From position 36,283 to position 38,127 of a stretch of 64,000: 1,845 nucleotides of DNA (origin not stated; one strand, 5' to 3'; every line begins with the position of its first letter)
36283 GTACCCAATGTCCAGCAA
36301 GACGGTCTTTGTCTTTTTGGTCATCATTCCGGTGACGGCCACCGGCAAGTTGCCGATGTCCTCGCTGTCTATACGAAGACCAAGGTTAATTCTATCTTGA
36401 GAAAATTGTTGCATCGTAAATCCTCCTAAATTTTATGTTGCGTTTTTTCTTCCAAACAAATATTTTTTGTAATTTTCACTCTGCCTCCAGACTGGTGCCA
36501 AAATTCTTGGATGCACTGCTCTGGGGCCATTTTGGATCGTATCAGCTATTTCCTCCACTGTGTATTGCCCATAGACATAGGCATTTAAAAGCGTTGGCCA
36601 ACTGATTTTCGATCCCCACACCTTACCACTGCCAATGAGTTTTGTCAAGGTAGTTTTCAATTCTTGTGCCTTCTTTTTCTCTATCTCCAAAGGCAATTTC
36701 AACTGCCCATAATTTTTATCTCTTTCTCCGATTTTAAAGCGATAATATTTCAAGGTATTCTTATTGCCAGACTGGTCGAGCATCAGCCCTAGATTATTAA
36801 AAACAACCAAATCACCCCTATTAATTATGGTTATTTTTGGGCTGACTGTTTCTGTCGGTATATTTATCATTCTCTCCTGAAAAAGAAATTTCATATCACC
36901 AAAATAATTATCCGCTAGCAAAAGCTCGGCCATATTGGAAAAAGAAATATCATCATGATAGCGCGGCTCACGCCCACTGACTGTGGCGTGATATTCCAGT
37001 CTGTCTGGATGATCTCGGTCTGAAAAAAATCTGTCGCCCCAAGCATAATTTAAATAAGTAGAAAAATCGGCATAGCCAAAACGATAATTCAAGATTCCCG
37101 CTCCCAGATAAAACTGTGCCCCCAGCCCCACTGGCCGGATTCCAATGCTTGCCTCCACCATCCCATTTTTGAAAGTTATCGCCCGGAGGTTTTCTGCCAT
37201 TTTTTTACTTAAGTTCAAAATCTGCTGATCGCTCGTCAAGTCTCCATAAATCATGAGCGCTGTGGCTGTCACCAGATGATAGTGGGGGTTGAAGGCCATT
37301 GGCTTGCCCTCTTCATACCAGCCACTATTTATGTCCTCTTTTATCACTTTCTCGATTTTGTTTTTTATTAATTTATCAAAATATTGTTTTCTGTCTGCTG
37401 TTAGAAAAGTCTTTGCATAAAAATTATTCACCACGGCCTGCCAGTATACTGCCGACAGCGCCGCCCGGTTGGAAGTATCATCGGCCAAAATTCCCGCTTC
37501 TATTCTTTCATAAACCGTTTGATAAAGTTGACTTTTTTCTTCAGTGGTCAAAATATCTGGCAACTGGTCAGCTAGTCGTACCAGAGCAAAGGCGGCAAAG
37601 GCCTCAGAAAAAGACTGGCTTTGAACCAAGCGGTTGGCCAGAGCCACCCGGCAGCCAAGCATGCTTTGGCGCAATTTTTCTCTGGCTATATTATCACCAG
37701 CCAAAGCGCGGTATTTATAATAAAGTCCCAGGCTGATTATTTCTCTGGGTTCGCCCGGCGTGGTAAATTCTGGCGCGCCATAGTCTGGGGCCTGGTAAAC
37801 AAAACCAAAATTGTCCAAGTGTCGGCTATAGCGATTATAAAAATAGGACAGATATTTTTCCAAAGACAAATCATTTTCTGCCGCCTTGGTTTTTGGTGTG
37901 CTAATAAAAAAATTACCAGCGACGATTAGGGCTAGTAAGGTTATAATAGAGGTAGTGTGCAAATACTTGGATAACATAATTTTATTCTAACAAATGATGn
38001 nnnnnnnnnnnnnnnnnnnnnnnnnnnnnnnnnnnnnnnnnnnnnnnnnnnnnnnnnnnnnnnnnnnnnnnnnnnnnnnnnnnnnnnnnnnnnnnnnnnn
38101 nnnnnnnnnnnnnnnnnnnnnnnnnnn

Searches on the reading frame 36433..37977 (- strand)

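Call 3: search_protein_families(library=pfam, proteins=[window:36433-37977:-], max_evalue=1)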
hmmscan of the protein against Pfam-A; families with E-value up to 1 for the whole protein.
window:36433-37977:- (514 aa): 1 family
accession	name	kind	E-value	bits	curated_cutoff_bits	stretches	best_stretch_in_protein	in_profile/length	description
PF13862.11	BCCIP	-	0.14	12.3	27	1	350-381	102-133/205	BCCIP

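Call 4: search_protein_families(library=ncbifam, proteins=[window:36433-37977:-], max_evalue=1)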
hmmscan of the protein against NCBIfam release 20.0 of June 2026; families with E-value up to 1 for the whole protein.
window:36433-37977:- (514 aa): 1 family
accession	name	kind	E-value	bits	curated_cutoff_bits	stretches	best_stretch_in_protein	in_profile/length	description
TIGR04565.1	OMP_myx_plus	subfamily_domain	0.058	13.4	60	1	287-339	87-142/161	outer membrane beta-barrel domain-containing protein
